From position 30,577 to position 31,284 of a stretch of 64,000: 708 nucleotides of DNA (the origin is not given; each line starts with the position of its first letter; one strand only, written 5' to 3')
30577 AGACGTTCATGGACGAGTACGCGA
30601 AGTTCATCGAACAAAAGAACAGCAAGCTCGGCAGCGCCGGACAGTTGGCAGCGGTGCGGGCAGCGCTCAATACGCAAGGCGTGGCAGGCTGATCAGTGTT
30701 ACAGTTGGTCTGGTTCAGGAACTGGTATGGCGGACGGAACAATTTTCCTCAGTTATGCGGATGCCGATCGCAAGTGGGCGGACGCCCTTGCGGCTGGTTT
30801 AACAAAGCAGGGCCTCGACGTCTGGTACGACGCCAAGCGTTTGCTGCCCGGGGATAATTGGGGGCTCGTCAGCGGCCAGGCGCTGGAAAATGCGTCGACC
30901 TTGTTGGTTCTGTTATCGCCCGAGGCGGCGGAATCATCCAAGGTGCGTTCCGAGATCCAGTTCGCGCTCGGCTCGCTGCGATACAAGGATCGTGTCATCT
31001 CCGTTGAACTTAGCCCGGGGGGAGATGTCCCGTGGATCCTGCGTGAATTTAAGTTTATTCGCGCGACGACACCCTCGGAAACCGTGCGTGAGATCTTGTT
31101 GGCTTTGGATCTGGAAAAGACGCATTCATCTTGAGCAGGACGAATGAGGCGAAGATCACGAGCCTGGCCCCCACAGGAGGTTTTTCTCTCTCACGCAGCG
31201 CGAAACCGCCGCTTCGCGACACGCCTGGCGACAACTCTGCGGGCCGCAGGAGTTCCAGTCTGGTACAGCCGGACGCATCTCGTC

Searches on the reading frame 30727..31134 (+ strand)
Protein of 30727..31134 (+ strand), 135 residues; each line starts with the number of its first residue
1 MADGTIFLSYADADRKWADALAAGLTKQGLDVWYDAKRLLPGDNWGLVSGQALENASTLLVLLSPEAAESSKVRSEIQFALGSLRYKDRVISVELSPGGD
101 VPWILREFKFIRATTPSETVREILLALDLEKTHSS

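Call 3: search_protein_families(library=pfam, proteins=[window:30727-31134:+], max_evalue=0.01)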
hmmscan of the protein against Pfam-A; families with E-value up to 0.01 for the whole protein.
window:30727-31134:+ (135 aa): 3 families
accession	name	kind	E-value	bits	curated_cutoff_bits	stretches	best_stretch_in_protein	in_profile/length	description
PF13676.11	TIR_2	-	1e-20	74.9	28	1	6-115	1-110/122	TIR domain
PF08937.16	ThsB_TIR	-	7.7e-05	23.5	21.2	1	51-95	54-95/100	Thoeris protein ThsB, TIR-like domain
PF01582.25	TIR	-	0.00046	20.5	21.3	1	12-85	12-85/179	TIR domain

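Call 4: search_protein_families(library=padloc, proteins=[window:30727-31134:+], max_evalue=0.1)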
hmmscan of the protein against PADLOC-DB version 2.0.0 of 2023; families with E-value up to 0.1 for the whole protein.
window:30727-31134:+ (135 aa): 15 families
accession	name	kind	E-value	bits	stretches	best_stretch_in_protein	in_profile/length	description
PDLC02012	SAVED5--SAVED_TIR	-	2.7e-11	41.2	1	4-81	14-92/404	-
PDLC02421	Aga_TIR-PNTD1-PNTD2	-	4.5e-09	33.9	1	5-82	5-84/430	Class I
PDLC02403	Aga_TIR-PNTD1-PNTD2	-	5.9e-09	33.5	1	5-82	4-83/443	Class I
PDLC05062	PDC-S66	-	4.1e-07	27.7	1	6-65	151-211/282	-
PDLC00727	Effector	-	1.6e-05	21.6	1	2-75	172-246/590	TIR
PDLC03957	bSEFIR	-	2e-05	22.6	1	5-65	40-103/412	-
PDLC02013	SAVED5--SAVED_TIR_JAB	-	5e-05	20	1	2-75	171-245/584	-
PDLC02416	Aga_REase-TIR-PNTD1-PNTD2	-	8.3e-05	19.4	1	5-97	157-248/572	Class I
PDLC00728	Effector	-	0.00062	16.8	1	4-76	10-83/432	TIR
PDLC02400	Aga_TIR-PNTD1-PNTD2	-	0.0028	14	1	5-82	188-267/639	Class I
PDLC00420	ThsB1|ThsB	-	0.0099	13.1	1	5-72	3-73/319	TIR-like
PDLC00430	ThsB1|ThsB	-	0.02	12.5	0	4-35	65-97/269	TIR-like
PDLC00419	ThsB1|ThsB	-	0.024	12.4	1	4-85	28-113/165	TIR-like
PDLC00447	JetA1|JetA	-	0.033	11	1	42-122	170-249/484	DUF3375 domain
PDLC00435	ThsB1|ThsB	-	0.052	11.1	0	3-36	64-97/281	TIR-like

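Call 35: find_homologous_proteins(query=window:30727-31134:+, max_evalue=0.00001)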
Query window:30727-31134:+ (135 aa): 155 proteins with E <= 0.00001 among 264 candidates; the best 120 are listed.
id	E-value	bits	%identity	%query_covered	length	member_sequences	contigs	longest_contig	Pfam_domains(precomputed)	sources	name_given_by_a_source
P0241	3.4e-81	288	100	100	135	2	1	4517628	PF13676.12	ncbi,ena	-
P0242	5.2e-33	132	51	94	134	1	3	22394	PF13676.12,PF08937.17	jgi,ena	-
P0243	2.8e-30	123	50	90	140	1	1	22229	PF13676.12,PF10137.15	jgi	jgi:hypothetical protein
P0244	7.2e-30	122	53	90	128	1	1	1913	PF01582.26,PF13676.12,PF08937.17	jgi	jgi:hypothetical protein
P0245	9.2e-30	121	48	91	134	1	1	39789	PF01582.26,PF13676.12,PF08937.17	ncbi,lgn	-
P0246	1.8e-29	120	47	90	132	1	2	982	PF01582.26,PF13676.12,PF10137.15,PF08937.17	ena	-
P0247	1.8e-29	120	47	90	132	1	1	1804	PF01582.26,PF13676.12,PF08937.17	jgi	jgi:hypothetical protein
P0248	2.4e-29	120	48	90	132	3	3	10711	PF01582.26,PF13676.12,PF08937.17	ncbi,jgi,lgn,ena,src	ncbi:MAG TPA: toll/interleukin-1 receptor domain-containing protein [Verrucomicrobiae bacterium]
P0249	2.6e-29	120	47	90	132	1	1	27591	PF01582.26,PF13676.12,PF08937.17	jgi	jgi:hypothetical protein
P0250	2.9e-29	120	46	90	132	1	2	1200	PF01582.26,PF13676.12,PF10137.15,PF08937.17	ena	-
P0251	3.5e-29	119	50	81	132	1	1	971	PF01582.26,PF13676.12,PF08937.17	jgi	jgi:hypothetical protein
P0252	3.9e-29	119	50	81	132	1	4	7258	PF01582.26,PF13676.12,PF10137.15,PF08937.17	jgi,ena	jgi:hypothetical protein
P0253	4.7e-29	119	46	90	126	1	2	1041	PF01582.26,PF13676.12,PF10137.15,PF08937.17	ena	-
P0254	7.1e-29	118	46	90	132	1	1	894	PF01582.26,PF13676.12,PF08937.17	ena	-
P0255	7.4e-29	118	48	91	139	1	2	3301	PF13676.12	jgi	jgi:TIR domain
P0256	9.8e-29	118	48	91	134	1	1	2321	PF13676.12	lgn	-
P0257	1.3e-28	118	46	90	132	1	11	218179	PF01582.26,PF13676.12,PF08937.17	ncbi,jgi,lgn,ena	ncbi:MAG: toll/interleukin-1 receptor domain-containing protein [Verrucomicrobiota bacterium]|jgi:hy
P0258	1.4e-28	117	50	81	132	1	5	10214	PF01582.26,PF13676.12,PF08937.17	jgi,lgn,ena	-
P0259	1.6e-28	117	46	90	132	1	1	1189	PF01582.26,PF13676.12,PF08937.17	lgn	-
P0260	1.6e-28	117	46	90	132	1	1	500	PF01582.26,PF13676.12,PF08937.17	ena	-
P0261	1.6e-28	117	46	90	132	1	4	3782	PF01582.26,PF13676.12,PF08937.17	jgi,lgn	jgi:hypothetical protein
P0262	1.9e-28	117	53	80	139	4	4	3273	PF01582.26,PF13676.12,PF08937.17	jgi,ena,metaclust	metaclust:\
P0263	2.3e-28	117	46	90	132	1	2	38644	PF01582.26,PF13676.12,PF08937.17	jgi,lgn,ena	-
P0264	2.8e-28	116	50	81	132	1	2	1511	PF01582.26,PF13676.12,PF08937.17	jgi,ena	jgi:hypothetical protein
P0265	4.3e-28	116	47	91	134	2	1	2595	PF01582.26,PF13676.12,PF08937.17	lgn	-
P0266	5.1e-28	116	49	81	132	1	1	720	PF01582.26,PF13676.12,PF08937.17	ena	-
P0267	1.1e-27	115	48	91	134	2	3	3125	PF13676.12,PF10137.15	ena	-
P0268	1.3e-27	114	45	95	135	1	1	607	PF13676.12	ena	-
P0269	1.3e-27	114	47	91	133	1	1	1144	PF13676.12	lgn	-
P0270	1.7e-27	114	47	90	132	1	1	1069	PF01582.26,PF13676.12,PF08937.17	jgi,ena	-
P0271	1.7e-27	114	48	95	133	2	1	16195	PF01582.26,PF13676.12,PF08937.17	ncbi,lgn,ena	-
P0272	1.8e-27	114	47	91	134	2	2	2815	PF13676.12,PF10137.15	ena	-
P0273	2.4e-27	113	46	90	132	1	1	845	PF01582.26,PF13676.12,PF08937.17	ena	-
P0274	3.0e-27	113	54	79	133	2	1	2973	PF13676.12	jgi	jgi:hypothetical protein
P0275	3.9e-27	113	45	91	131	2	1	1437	PF01582.26,PF13676.12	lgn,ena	-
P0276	4.4e-27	113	44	90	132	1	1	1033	PF01582.26,PF13676.12,PF08937.17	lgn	-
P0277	8.7e-27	112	50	81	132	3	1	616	PF01582.26,PF13676.12,PF08937.17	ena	-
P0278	1.6e-26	111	50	79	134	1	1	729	PF13676.12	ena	-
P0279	1.7e-26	111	50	81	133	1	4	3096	PF01582.26,PF13676.12,PF08937.17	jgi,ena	jgi:hypothetical protein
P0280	1.8e-26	111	47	90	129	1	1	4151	PF01582.26,PF13676.12,PF08937.17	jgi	jgi:hypothetical protein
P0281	1.9e-26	111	46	91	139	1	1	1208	PF13676.12,PF08937.17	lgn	-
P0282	2.2e-26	110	50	81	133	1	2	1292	PF01582.26,PF13676.12,PF08937.17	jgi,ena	-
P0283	2.3e-26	110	46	91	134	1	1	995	PF01582.26,PF13676.12,PF08937.17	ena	-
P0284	2.6e-26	110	51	90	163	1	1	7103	PF01582.26,PF13676.12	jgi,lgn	jgi:hypothetical protein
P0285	2.8e-26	110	55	76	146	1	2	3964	PF13676.12,PF08937.17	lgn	-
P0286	3.2e-26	110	54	74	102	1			PF01582.26,PF13676.12,PF08937.17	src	-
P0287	4.9e-26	109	45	93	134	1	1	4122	PF01582.26,PF13676.12,PF08937.17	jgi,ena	-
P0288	6.0e-26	109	50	80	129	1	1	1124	PF01582.26,PF13676.12,PF08937.17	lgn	-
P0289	6.8e-26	109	46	91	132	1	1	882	PF13676.12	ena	-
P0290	7.8e-26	109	42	93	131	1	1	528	PF01582.26,PF13676.12,PF08937.17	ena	-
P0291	8.0e-26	109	46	95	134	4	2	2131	PF01582.26,PF13676.12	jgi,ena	-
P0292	1.4e-25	108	46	91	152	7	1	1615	PF13676.12,PF08937.17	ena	-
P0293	1.6e-25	108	43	92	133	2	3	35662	PF01582.26,PF13676.12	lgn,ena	-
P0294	2.2e-25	107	46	90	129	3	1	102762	PF01582.26,PF13676.12,PF08937.17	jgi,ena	jgi:hypothetical protein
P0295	3.6e-25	106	45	91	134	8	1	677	PF01582.26,PF13676.12,PF10137.15,PF08937.17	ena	-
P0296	5.0e-25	106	50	83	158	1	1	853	PF01582.26,PF13676.12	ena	-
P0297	5.1e-25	106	43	93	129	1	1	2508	PF01582.26,PF13676.12,PF08937.17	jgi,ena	jgi:hypothetical protein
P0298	7.7e-25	105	45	91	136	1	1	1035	PF13676.12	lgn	-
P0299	8.3e-25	105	44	93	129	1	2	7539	PF01582.26,PF13676.12,PF08937.17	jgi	jgi:hypothetical protein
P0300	1.2e-24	105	46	84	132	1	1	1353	PF01582.26,PF13676.12,PF08937.17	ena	-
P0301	2.0e-24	104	45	91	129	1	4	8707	PF01582.26,PF13676.12,PF08937.17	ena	-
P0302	2.9e-24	103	48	79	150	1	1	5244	PF01582.26,PF13676.12,PF08937.17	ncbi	-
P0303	4.4e-24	103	44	87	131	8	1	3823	PF01582.26,PF13676.12,PF08937.17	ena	-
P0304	6.0e-24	102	42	93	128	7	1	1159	PF01582.26,PF13676.12,PF08937.17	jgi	-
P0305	8.5e-24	102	43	87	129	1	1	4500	PF01582.26,PF13676.12,PF08937.17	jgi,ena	jgi:hypothetical protein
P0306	1.1e-23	102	51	81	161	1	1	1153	PF01582.26,PF13676.12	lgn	-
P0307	1.1e-23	102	47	93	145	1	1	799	PF01582.26,PF13676.12,PF08937.17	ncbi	-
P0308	1.2e-23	101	42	90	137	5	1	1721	PF01582.26,PF13676.12,PF08937.17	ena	-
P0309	1.6e-23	101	48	83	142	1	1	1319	PF01582.26,PF13676.12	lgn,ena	-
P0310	2.5e-23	100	40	93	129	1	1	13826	PF01582.26,PF13676.12,PF08937.17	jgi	jgi:hypothetical protein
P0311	2.8e-23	100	44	90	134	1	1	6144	PF01582.26,PF13676.12,PF08937.17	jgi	jgi:hypothetical protein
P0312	2.8e-23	100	44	92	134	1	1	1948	PF13676.12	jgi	jgi:hypothetical protein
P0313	3.0e-23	100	45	94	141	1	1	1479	PF13676.12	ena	-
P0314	5.0e-23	99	43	88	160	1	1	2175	PF01582.26,PF13676.12,PF08937.17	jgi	-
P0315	7.0e-23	99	49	79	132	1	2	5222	PF01582.26,PF13676.12,PF08937.17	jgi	-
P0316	7.1e-23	99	45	89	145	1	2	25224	PF01582.26,PF13676.12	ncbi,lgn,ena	-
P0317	7.7e-23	99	41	90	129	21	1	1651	PF01582.26,PF13676.12,PF08937.17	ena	-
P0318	7.9e-23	99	41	96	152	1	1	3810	PF01582.26,PF13676.12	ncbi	-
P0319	1.1e-22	98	44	84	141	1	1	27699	PF01582.26,PF13676.12,PF08937.17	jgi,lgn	jgi:hypothetical protein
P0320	1.1e-22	98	44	91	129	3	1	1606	PF01582.26,PF13676.12,PF08937.17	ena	-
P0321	1.3e-22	98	44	87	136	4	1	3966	PF01582.26,PF13676.12,PF08937.17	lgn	-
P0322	2.6e-22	97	44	91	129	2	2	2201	PF01582.26,PF13676.12,PF08937.17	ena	-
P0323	2.8e-22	97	44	87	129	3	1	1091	PF01582.26,PF13676.12,PF08937.17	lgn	-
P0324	3.3e-22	97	46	81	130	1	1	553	PF01582.26,PF13676.12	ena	-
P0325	3.5e-22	97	47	87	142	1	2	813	PF01582.26,PF13676.12,PF08937.17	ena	-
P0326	3.7e-22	97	49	77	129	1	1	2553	PF01582.26,PF13676.12,PF08937.17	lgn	-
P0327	4.1e-22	96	48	77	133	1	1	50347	PF01582.26,PF13676.12,PF08937.17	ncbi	ncbi:MAG: toll/interleukin-1 receptor domain-containing protein [Candidatus Acidiferrales bacterium]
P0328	6.7e-22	96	45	96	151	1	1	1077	PF01582.26,PF13676.12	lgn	-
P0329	1.1e-21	95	43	88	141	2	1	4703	PF01582.26,PF13676.12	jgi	jgi:hypothetical protein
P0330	1.1e-21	95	43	95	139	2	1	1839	PF13676.12,PF08937.17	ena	-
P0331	1.2e-21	95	46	90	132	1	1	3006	PF01582.26,PF13676.12,PF08937.17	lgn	-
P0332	2.8e-21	94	43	91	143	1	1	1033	PF13676.12,PF08937.17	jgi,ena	-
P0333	3.1e-21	94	49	80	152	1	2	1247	PF13676.12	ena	-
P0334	3.3e-21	94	48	77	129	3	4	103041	PF01582.26,PF13676.12,PF08937.17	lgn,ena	-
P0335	3.3e-21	94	44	90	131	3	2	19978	PF01582.26,PF13676.12,PF10137.15,PF08937.17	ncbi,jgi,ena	-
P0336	4.5e-21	93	41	89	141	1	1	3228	PF01582.26,PF13676.12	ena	-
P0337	5.2e-21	93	42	89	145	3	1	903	PF13676.12,PF08937.17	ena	-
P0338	5.5e-21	93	41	89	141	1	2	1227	PF01582.26,PF13676.12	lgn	-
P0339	5.5e-21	93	43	90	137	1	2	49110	PF13676.12,PF08937.17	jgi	jgi:hypothetical protein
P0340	6.5e-21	93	44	90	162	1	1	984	PF13676.12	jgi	jgi:hypothetical protein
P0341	7.4e-21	92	40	96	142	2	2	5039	PF13676.12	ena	-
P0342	1.1e-20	92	48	77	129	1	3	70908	PF01582.26,PF13676.12,PF08937.17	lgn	-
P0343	1.2e-20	92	44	94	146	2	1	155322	PF01582.26,PF13676.12,PF08937.17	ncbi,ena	-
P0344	1.7e-20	91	44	93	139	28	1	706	PF01582.26,PF13676.12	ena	-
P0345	2.4e-20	91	48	76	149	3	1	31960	PF13676.12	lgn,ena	-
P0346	2.4e-20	91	45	79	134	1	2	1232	PF01582.26,PF13676.12,PF08937.17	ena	-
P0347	3.0e-20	90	38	92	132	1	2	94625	PF01582.26,PF13676.12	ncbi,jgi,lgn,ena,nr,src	ncbi:MAG TPA: toll/interleukin-1 receptor domain-containing protein [Candidatus Acidoferrum sp.]|nr:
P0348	3.1e-20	90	48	79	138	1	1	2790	PF01582.26,PF13676.12,PF08937.17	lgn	-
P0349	4.4e-20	90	40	95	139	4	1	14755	PF13676.12,PF08937.17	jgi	-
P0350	4.7e-20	90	44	79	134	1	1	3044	PF01582.26,PF13676.12,PF08937.17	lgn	-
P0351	4.9e-20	90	45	87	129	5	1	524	PF01582.26,PF13676.12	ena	-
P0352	5.1e-20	90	41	95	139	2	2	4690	PF13676.12,PF08937.17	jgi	jgi:hypothetical protein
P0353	5.4e-20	90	43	90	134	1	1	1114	PF01582.26,PF13676.12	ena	-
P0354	6.7e-20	89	40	97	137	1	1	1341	PF01582.26,PF13676.12,PF08937.17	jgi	jgi:hypothetical protein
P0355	6.8e-20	89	43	79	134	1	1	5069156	PF01582.26,PF13676.12,PF08937.17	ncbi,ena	-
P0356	7.7e-20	89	42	90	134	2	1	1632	PF01582.26,PF13676.12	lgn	-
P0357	8.9e-20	89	44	79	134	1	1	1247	PF01582.26,PF13676.12,PF08937.17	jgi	-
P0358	9.1e-20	89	45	90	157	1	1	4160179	PF01582.26,PF13676.12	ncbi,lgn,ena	-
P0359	1.0e-19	89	42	90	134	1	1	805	PF01582.26,PF13676.12,PF08937.17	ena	-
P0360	1.1e-19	89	42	89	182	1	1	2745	PF13676.12,PF08937.17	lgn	-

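Call 44: predict_structure(alignment_id=A2)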
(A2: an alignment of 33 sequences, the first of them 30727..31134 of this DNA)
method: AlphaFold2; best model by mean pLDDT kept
length: 135 residues; sequences in the alignment: 33
mean_pLDDT: 83.1   pTM: 0.78
mean pLDDT of the five models: 83.1, 82.8, 82.2, 82.1, 81.3
residues with pLDDT >= 90: 38; 70-90: 82; 50-70: 13; < 50: 2
segments of 3 or more residues with pLDDT < 50: none
pLDDT, mean of each block of 10 residues (from residue 1): 78 91 91 81 79 88 87 87 83 80 75 90 84 54
secondary structure, 60 per line:
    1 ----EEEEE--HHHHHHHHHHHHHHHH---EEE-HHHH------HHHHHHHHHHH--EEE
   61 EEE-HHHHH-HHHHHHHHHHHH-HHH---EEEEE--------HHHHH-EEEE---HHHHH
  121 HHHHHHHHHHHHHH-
elements in order: E5-9 H12-27 E31-33 H35-38 H45-55 E58-63 H65-69 H71-82 E90-94 H103-107 E109-112 H116-134

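Call 52: fold_search(model_id=the predicted structure, library=pdb)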
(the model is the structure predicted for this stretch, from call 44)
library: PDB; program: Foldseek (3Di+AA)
matches with E <= 10: 1294; with E <= 0.001: 79
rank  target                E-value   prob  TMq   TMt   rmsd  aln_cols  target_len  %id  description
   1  7ylf                  2.7e-06  1.00  0.69  0.65   3.5       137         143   24  Crystal structure of the chicken Toll-like receptor 15 TIR domain (2-mercaptoethanol adduct) (released 2023-05-31)
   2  7ylg                  6.6e-06  1.00  0.69  0.66   3.5       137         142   24  Crystal structure of the chicken Toll-like receptor 15 TIR domain (glutathione adduct) (released 2023-05-31)
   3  4w8h_A                8.5e-06  1.00  0.73  0.78   3.0       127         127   20  Crystal structure of the TIR domain of the Toll-related Receptor TRR-2 from the lower metazoan Hydra magnipapillata (c (released 2015-09-09)
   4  8w8m_1A               1.2e-05  1.00  0.73  0.73   3.2       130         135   22  Cryo-EM structure of helical filament of MyD88 TIR (released 2024-09-04)
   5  4w8g                  1.5e-05  1.00  0.71  0.76   3.9       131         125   20  Crystal structure of the TIR domain of the Toll-related Receptor TRR-2 from the lower metazoan Hydra magnipapillata (cry (released 2015-09-09)
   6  7nuw                  2.4e-05  1.00  0.56  0.48   8.4       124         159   19  Crystal structure of the TIR domain of human TLR1 (crystallised with Zn2+ ions) (released 2021-08-25)
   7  7nux                  3.5e-05  1.00  0.56  0.48   8.3       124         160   20  Crystal structure of the TIR domain of human TLR1 (crystallised without ZN2+ ions) (released 2021-08-25)
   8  8yym_A                3.7e-05  1.00  0.75  0.75   2.9       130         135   20  Cryo-EM structure of cylindrical fiber of MyD88 TIR (released 2025-03-26)
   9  3h16_B                4.5e-05  1.00  0.65  0.64   4.5       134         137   22  Crystal structure of a bacteria TIR domain, PdTIR from Paracoccus denitrificans (released 2009-06-16)
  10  7xoz_A                5.5e-05  1.00  0.69  0.58   5.7       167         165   16  Crystal structure of RPPT-TIR (released 2023-11-08)
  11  6o0u_A                5.8e-05  1.00  0.73  0.70   3.6       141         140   19  Crystal structure of the TIR domain H685A mutant from human SARM1 (released 2019-09-04)
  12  8isy_B                6.2e-05  1.00  0.71  0.24   3.2       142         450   20  Cryo-EM structure of free-state Crt-SPARTA (released 2023-10-18)
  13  8spo_E                6.6e-05  1.00  0.83  0.31   2.1       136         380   22  Tetramerized activation of MapSPARTA bound with NAD+ (released 2023-08-23)
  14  3h16_D                6.6e-05  1.00  0.57  0.59   4.9       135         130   20  Crystal structure of a bacteria TIR domain, PdTIR from Paracoccus denitrificans (released 2009-06-16)
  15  8qlp_E                7.1e-05  1.00  0.77  0.27   3.1       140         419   24  CryoEM structure of the RNA/DNA bound SPARTA (BabAgo/TIR-APAZ) tetrameric complex (released 2024-01-31)
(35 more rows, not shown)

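Call 58: search_protein_families(library=ncbifam, proteins=[window:30727-31134:+], max_evalue=0.001)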
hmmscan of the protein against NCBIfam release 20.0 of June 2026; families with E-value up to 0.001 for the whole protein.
window:30727-31134:+ (135 aa): 1 family
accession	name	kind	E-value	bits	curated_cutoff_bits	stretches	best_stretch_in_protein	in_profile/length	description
NF058526.1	Thoeris_type3_ThcB4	equivalog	0.00013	21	220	1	6-81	130-206/375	Thoeris type III anti-phage system protein ThcB4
